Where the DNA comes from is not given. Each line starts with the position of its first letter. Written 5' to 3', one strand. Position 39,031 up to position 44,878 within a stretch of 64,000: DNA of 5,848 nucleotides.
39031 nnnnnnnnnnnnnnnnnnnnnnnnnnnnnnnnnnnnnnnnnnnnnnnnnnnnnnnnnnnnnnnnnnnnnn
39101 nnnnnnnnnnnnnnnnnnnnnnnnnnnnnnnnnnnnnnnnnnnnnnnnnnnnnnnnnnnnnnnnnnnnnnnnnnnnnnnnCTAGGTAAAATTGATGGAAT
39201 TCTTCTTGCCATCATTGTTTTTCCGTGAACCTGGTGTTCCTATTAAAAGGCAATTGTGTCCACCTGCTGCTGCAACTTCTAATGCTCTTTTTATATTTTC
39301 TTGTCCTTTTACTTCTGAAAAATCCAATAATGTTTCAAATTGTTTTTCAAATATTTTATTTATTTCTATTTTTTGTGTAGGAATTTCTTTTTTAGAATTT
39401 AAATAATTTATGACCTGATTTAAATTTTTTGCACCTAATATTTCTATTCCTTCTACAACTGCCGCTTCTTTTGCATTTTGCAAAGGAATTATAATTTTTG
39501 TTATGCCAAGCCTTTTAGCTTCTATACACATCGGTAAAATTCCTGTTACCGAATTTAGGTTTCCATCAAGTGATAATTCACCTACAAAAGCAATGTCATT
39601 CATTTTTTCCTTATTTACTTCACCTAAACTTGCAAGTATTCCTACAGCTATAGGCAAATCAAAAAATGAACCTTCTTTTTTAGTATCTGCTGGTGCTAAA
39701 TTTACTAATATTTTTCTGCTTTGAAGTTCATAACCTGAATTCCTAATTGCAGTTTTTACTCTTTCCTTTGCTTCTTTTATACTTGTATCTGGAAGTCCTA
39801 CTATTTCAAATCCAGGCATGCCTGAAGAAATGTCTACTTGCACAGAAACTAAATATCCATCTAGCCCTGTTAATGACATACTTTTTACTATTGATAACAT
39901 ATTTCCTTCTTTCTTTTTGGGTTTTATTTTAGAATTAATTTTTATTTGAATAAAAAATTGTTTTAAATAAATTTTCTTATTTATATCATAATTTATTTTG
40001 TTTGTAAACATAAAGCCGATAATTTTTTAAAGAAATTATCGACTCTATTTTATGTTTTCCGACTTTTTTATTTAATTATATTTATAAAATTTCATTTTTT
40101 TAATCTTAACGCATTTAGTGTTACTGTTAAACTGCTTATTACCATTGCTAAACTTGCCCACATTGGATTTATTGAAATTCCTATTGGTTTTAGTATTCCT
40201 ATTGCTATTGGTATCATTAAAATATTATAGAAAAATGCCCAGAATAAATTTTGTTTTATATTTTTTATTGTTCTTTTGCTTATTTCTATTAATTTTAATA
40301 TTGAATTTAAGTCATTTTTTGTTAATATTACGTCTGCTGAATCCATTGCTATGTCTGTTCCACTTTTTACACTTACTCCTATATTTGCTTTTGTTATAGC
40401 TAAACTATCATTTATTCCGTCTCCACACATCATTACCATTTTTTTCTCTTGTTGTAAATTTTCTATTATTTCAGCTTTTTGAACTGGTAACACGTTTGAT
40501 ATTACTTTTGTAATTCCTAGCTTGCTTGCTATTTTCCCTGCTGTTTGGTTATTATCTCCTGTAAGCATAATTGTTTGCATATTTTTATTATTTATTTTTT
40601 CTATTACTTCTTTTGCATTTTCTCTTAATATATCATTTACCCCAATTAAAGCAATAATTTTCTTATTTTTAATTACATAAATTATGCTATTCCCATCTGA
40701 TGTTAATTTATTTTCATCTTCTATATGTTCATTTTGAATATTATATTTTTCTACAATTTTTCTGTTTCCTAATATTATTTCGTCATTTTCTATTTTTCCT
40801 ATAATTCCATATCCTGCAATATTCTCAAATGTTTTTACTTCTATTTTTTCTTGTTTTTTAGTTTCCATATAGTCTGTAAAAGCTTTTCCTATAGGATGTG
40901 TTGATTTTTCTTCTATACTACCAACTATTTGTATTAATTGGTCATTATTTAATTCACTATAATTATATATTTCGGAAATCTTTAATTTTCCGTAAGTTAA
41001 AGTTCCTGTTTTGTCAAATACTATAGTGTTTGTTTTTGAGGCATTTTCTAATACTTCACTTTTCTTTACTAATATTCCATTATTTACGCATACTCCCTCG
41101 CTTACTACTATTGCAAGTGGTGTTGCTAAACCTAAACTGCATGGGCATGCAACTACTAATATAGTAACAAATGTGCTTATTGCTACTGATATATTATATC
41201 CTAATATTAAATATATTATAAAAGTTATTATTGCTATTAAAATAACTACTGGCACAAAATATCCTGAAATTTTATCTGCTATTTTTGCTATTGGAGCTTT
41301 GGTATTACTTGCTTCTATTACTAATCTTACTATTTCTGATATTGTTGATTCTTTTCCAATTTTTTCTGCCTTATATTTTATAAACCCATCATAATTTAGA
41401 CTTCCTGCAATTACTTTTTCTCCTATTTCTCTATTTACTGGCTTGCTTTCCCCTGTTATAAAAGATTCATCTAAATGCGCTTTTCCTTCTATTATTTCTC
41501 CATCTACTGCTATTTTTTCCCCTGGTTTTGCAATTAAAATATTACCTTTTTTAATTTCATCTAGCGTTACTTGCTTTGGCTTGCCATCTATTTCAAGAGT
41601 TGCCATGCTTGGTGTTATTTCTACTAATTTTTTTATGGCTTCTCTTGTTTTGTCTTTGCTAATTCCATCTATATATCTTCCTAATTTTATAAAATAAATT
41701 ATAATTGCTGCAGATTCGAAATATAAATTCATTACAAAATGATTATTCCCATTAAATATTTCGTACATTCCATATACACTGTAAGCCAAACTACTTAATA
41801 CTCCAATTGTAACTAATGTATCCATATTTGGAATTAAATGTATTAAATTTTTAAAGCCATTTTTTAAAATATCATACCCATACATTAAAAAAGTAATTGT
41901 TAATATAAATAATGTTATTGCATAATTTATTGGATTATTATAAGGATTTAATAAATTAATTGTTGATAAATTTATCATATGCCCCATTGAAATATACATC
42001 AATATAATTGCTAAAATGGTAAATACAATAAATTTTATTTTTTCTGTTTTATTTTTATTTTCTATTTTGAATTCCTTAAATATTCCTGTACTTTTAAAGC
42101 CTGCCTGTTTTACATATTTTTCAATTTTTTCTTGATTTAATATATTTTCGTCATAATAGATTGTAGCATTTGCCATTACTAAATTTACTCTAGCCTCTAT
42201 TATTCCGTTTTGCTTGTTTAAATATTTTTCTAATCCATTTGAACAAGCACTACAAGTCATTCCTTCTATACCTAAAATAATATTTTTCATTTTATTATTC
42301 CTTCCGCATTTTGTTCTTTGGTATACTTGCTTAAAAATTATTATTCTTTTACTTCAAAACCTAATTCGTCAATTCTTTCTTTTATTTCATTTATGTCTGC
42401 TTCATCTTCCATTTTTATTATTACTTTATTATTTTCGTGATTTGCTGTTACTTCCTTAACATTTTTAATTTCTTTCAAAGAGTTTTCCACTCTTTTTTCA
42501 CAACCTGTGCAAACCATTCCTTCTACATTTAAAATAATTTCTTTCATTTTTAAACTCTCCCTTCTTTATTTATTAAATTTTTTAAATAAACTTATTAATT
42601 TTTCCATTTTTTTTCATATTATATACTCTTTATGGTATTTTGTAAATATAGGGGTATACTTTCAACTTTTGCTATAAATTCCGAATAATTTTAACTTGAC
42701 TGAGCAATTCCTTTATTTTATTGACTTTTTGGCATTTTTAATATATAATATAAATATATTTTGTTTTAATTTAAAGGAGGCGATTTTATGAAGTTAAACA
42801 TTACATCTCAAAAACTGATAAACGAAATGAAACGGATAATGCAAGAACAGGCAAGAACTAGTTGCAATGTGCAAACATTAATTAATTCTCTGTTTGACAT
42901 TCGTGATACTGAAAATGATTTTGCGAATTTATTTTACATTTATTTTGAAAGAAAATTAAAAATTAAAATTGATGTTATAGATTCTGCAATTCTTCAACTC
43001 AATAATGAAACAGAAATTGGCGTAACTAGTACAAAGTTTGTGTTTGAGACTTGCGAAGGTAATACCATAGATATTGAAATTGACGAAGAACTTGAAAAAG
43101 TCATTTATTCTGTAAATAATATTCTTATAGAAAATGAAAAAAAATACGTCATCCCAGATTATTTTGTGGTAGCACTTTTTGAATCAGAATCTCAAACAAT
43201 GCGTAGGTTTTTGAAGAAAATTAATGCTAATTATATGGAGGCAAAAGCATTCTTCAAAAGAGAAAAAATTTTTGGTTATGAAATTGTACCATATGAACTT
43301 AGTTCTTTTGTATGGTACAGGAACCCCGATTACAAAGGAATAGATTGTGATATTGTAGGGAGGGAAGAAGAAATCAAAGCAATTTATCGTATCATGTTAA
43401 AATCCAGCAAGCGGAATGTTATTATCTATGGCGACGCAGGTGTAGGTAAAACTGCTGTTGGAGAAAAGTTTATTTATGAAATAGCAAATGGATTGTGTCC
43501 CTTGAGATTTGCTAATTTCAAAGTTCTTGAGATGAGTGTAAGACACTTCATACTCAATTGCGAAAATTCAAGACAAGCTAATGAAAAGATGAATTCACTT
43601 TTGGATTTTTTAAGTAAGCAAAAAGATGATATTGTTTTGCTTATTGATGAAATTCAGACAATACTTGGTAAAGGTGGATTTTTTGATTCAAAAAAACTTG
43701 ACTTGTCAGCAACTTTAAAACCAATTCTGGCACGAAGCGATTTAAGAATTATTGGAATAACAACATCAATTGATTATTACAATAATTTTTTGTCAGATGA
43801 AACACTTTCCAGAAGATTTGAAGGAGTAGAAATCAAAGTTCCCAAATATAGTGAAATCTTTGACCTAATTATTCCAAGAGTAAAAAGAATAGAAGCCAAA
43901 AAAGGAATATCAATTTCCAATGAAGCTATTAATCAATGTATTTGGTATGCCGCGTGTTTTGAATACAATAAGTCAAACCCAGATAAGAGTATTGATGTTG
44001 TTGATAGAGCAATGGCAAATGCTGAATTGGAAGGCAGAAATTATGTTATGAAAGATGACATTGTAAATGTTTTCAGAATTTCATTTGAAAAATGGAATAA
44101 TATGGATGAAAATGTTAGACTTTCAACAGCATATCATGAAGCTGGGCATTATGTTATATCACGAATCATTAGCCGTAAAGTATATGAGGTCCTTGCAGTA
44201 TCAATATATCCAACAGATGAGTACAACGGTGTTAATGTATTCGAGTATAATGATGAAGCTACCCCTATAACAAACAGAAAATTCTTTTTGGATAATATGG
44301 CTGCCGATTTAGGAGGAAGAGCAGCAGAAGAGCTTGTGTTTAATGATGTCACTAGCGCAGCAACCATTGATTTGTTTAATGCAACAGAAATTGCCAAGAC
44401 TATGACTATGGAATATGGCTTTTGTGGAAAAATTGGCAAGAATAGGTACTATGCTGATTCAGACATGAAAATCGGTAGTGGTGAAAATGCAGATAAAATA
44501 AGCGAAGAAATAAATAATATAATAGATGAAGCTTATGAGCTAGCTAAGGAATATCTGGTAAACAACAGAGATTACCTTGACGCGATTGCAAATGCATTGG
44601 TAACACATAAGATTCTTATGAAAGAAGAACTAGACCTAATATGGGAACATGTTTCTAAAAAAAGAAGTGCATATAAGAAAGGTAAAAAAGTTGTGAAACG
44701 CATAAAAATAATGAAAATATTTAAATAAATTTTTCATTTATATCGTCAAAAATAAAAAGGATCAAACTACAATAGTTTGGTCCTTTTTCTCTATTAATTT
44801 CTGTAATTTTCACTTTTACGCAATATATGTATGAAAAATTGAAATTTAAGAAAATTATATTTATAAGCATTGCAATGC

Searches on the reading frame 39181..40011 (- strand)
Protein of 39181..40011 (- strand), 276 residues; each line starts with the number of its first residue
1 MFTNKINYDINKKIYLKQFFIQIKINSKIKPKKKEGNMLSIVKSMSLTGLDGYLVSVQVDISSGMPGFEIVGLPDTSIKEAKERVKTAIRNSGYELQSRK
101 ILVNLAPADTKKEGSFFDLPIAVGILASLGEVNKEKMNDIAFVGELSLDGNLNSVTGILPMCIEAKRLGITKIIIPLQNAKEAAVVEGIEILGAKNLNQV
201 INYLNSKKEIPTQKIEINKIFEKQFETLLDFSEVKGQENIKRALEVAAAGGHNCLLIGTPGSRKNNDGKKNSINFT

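Call 20: search_protein_families(library=pfam, proteins=[window:39181-40011:-], max_evalue=0.001)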
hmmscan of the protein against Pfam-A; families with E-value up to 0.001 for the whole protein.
window:39181-40011:- (276 aa): 3 families
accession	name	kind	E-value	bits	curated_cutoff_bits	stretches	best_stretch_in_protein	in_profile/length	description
PF13541.12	ChlI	-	7.9e-48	161.8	27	1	57-179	1-121/121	Subunit ChlI of Mg-chelatase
PF01078.27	Mg_chelatase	-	2e-10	40.8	20.3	1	230-264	1-35/207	Magnesium chelatase, subunit ChlI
PF05362.19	Lon_C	-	2.3e-10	40.8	21.1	1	33-202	21-200/205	Lon protease (S16) C-terminal proteolytic domain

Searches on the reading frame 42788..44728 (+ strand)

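Call 3: search_protein_families(library=pfam, proteins=[window:42788-44728:+], max_evalue=1)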
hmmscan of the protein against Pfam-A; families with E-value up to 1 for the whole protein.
window:42788-44728:+ (646 aa): 15 families
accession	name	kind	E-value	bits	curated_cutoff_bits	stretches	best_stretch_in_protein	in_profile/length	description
PF01434.24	Peptidase_M41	-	3.5e-33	115.5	29.9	1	439-616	3-189/191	Peptidase family M41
PF13191.12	AAA_16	-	4.5e-08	34.2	32.6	1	190-229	3-45/167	AAA ATPase domain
PF17871.7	AAA_lid_9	-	1.7e-07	31.5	22.8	1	367-418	15-66/104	AAA lid domain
PF00004.35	AAA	-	4.2e-07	30.9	21.2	1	211-333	1-116/131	ATPase family associated with various cellular activities (AAA)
PF01637.24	ATPase_2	-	1.7e-06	28.5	33.2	2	190-230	2-42/225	ATPase domain predominantly from Archaea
PF05621.17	TniB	-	7.3e-06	26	22.4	1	208-350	35-185/189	Bacterial TniB protein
PF13401.12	AAA_22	-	9e-05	23.2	27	1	206-300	3-97/130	AAA domain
PF05729.18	NACHT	-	0.0004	20.7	26.7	1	210-289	2-90/167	NACHT domain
PF13173.12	AAA_14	-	0.001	19.5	27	1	208-292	2-74/129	AAA domain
PF09848.15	SLFN-g3_helicase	-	0.0025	17.6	24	1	209-301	2-100/354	Schlafen group 3, DNA/RNA helicase domain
PF20720.3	nSTAND3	-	0.0063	16.7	27.2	1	207-239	16-49/155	Novel STAND NTPase 3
PF00308.24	Bac_DnaA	-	0.0075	16.9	23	1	210-296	36-113/162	Bacterial DnaA ATPAse domain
PF12775.13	AAA_7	-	0.054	13.5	25.8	1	204-245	29-70/181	P-loop containing dynein motor region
PF06745.19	ATPase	-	0.11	12.3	26.6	1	208-232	19-43/231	KaiC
PF17863.7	AAA_lid_2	-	0.15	12.2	22.7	1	408-430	25-47/74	AAA lid domain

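Call 4: search_protein_families(library=ncbifam, proteins=[window:42788-44728:+], max_evalue=1)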
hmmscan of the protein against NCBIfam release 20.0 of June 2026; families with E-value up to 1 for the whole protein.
window:42788-44728:+ (646 aa): 12 families
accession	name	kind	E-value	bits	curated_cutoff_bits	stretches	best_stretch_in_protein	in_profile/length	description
TIGR02639.1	ClpA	equivalog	3e-38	131.5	993.15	1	189-427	187-427/734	ATP-dependent Clp protease ATP-binding subunit ClpA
TIGR03346.1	chaperone_ClpB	equivalog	1.1e-37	129.9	1232.1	1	87-415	67-399/853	ATP-dependent chaperone ClpB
TIGR03345.1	VI_ClpV1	equivalog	1.2e-37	129.7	884.95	1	188-415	188-413/852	type VI secretion system ATPase TssH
NF008263.0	PRK11034.1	equivalog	1.1e-31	109.5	1350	1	184-416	184-413/758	ATP-dependent Clp protease ATP-binding subunit ClpA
TIGR01241.2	FtsH_fam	equivalog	1.6e-31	109.7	600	1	435-615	409-598/598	ATP-dependent zinc metalloprotease FtsH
NF008118.0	PRK10865.1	equivalog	1.1e-30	106.3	1417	1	89-411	74-400/857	ATP-dependent chaperone ClpB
NF033606.1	heat_AAA_ClpK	exception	2.2e-28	98.6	1900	1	188-414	283-509/949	heat shock survival AAA family ATPase ClpK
NF033607.0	disagg_AAA_ClpG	exception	2.2e-27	95.4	1900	1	188-412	262-486/932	AAA family protein disaggregase ClpG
NF008004.0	PRK10733.1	equivalog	3.1e-18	65.1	1008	1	438-615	402-589/644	ATP-dependent zinc metalloprotease FtsH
TIGR02928.1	TIGR02928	subfamily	7.4e-12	44.8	181.3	2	186-233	15-65/366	orc1/cdc6 family replication initiation protein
TIGR02902.1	spore_lonB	equivalog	0.00097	17.9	723.3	1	188-225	66-103/531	ATP-dependent protease LonB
NF009067.0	PRK12402.1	equivalog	0.047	12.7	317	1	185-231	12-59/340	replication factor C small subunit 2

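Call 5: search_protein_families(library=padloc, proteins=[window:42788-44728:+], max_evalue=1)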
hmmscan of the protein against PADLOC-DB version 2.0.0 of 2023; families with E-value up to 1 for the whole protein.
window:42788-44728:+ (646 aa): 2 families
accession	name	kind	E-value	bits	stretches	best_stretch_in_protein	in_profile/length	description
PDLC00268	PtuA1|PtuA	-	0.001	16.6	1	200-283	17-100/411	AAA ATPase domain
PDLC04140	mad8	-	0.025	12.1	0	207-234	26-53/314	mads_8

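Call 6: search_protein_families(library=phrogs, proteins=[window:42788-44728:+], max_evalue=1)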
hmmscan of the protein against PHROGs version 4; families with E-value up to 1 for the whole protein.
window:42788-44728:+ (646 aa): 9 families
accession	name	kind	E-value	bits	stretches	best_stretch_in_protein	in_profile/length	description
phrog_4871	-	other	2.5e-45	156.2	1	187-430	192-439/764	ATP-dependent protease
phrog_30773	-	unknown function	5.4e-22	78.9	1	433-630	408-618/666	-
phrog_6841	-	unknown function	6e-06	26.4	1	190-235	37-81/470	-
phrog_168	-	DNA, RNA and nucleotide metabolism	2.1e-05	25.4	1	189-469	23-267/314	clamp loader of DNA polymerase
phrog_3277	-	DNA, RNA and nucleotide metabolism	0.00011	23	1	204-289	6-87/168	DnaC-like helicase loader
phrog_10401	-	other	0.0054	16.5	1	183-224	435-476/667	ATPase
phrog_7998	-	unknown function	0.031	14.4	1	196-290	26-128/339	-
phrog_5846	-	DNA, RNA and nucleotide metabolism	0.033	14.5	0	188-226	17-56/380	clamp loader of DNA polymerase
phrog_25471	-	unknown function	0.1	13.6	1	197-236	12-49/162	-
